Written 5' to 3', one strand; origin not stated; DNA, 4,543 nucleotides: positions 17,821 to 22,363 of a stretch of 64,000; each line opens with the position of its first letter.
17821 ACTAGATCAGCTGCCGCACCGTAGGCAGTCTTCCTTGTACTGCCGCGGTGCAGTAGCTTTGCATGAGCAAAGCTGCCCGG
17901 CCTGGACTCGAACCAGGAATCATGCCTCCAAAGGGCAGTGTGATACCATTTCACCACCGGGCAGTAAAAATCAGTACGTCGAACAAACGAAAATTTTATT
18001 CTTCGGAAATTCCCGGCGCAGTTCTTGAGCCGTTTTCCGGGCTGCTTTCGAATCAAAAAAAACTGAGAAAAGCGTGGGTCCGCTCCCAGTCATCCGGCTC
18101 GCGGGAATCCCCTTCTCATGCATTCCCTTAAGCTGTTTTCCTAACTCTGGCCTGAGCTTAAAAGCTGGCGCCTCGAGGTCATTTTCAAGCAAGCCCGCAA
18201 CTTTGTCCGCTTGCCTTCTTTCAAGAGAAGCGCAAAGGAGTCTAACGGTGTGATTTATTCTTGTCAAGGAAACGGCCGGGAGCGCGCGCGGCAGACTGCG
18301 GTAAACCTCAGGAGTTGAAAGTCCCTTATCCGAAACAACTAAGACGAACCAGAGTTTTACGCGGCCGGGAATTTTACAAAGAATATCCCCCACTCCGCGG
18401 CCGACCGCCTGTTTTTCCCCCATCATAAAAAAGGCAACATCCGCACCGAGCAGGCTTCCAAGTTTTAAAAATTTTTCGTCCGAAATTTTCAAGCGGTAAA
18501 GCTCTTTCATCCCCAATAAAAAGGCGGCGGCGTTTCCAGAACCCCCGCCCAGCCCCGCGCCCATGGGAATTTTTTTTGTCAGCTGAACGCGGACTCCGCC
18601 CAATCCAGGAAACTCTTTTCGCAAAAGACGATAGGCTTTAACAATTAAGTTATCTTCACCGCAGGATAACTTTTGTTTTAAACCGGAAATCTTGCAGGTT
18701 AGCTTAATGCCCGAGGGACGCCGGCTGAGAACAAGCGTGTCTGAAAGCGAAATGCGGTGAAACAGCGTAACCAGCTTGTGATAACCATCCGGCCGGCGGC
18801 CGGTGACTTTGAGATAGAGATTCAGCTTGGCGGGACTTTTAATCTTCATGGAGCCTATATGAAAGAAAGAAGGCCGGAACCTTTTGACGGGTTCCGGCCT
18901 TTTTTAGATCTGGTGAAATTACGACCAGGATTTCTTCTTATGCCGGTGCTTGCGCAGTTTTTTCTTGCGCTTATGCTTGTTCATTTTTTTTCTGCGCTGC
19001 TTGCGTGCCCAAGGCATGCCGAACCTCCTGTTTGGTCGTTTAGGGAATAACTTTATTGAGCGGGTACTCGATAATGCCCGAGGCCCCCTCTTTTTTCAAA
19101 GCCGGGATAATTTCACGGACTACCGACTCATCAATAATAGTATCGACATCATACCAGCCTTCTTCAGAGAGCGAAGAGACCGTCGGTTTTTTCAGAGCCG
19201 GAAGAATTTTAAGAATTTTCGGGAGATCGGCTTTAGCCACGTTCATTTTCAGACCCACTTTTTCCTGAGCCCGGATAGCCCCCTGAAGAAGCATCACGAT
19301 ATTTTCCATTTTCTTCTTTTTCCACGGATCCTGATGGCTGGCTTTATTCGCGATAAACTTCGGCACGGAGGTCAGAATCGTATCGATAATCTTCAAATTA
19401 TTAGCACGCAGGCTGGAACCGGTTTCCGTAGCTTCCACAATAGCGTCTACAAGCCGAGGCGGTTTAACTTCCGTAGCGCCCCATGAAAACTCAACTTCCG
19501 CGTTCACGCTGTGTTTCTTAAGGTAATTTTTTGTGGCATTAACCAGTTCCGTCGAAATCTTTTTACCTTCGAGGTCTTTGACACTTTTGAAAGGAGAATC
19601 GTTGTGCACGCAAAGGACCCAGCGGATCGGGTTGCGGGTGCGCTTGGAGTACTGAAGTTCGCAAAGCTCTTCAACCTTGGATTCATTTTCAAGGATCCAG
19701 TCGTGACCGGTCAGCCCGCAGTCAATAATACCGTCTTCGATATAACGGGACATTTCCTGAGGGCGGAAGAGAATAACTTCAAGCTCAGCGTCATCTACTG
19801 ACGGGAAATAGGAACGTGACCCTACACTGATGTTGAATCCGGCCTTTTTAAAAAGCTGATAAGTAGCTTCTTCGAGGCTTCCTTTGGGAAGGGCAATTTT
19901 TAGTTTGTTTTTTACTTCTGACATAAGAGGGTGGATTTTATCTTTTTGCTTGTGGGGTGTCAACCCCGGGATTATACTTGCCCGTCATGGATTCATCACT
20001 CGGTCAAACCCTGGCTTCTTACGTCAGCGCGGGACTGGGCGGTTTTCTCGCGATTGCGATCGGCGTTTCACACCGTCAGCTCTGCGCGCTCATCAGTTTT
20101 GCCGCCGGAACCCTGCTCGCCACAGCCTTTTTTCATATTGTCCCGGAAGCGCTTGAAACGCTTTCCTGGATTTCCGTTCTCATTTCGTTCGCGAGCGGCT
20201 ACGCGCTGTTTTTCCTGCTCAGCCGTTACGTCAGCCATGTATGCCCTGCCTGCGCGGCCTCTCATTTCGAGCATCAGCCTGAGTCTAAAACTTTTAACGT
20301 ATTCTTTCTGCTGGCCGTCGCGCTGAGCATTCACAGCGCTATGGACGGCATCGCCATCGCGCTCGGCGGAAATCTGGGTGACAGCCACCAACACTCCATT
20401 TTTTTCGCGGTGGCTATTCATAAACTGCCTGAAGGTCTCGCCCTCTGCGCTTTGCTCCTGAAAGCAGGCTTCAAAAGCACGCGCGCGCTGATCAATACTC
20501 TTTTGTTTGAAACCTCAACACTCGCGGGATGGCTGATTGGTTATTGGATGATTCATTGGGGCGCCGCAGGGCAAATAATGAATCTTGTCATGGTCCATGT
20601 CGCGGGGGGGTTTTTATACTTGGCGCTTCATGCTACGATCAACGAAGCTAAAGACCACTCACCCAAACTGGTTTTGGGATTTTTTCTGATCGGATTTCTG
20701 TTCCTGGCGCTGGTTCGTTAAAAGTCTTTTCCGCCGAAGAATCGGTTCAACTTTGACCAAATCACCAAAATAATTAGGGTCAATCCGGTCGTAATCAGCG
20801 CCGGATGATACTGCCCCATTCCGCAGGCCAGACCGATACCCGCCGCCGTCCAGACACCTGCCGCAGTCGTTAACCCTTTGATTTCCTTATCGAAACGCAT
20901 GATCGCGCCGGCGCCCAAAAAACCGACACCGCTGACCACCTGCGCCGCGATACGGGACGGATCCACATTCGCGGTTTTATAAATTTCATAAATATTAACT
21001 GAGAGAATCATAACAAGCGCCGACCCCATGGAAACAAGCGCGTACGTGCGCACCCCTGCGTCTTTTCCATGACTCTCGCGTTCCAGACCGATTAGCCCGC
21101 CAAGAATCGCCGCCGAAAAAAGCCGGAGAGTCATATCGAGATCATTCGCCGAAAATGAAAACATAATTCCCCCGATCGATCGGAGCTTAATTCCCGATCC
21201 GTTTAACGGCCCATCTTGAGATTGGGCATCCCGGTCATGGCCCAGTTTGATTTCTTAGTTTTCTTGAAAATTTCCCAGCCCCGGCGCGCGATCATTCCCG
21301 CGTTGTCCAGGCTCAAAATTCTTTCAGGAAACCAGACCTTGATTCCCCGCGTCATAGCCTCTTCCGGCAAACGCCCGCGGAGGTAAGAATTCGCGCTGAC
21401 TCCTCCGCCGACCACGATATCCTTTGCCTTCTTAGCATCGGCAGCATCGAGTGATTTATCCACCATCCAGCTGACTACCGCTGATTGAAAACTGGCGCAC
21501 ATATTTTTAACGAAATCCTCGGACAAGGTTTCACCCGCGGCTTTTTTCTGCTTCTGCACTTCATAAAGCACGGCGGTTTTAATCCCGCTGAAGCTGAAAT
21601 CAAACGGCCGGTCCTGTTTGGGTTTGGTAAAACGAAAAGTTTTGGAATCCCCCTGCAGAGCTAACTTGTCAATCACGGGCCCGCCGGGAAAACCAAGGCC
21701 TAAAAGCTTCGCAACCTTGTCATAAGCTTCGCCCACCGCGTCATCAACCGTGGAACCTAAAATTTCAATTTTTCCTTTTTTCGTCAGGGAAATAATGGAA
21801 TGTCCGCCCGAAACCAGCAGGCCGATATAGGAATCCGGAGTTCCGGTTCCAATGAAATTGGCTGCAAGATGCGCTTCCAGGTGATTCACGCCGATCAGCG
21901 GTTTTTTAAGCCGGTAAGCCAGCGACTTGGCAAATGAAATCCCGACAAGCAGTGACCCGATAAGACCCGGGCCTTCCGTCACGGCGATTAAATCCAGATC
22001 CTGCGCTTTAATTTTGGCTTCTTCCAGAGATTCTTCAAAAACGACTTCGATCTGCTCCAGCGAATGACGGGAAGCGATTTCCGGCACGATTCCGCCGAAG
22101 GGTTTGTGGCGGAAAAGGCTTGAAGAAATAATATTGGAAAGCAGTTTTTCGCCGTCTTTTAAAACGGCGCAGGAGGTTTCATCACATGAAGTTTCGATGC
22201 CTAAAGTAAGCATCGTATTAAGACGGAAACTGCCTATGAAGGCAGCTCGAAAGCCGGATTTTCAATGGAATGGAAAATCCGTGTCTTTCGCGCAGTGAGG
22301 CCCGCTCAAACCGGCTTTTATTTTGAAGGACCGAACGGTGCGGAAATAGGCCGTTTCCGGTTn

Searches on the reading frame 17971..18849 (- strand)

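Call 49: search_protein_families(library=pfam, proteins=[window:17971-18849:-], max_evalue=0.0001)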
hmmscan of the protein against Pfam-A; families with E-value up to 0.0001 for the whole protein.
window:17971-18849:- (292 aa): 2 families
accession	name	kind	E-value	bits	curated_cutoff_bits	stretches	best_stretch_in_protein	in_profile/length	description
PF00288.32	GHMP_kinases_N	-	2.4e-17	63.3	22.3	1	67-144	1-86/87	GHMP kinases N terminal domain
PF08544.19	GHMP_kinases_C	-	6.3e-09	36.6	21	1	209-282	5-84/85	GHMP kinases C terminal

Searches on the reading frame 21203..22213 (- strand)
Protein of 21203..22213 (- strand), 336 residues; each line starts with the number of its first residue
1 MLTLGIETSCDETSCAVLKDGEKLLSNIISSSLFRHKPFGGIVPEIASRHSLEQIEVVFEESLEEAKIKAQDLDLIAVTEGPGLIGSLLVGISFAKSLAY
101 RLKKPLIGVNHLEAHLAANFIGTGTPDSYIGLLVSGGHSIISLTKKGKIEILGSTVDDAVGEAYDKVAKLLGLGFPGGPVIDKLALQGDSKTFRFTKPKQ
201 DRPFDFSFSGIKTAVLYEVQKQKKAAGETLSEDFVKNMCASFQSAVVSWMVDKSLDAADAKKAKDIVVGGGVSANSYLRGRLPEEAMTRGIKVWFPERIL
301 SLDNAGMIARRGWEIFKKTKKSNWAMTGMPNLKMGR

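Call 49: search_protein_families(library=pfam, proteins=[window:21203-22213:-], max_evalue=0.0001)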
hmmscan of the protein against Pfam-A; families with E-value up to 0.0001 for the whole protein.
window:21203-22213:- (336 aa): 2 families
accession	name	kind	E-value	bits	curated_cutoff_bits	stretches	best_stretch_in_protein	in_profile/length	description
PF00814.31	TsaD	-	2.8e-85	286.7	24.8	1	23-309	1-263/264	tRNA N6-adenosine threonylcarbamoyltransferase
PF22521.2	HypF_C_2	-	6.4e-07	29.8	27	1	225-300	156-231/241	Carbamoyltransferase, Kae1-like Domain, second subdomain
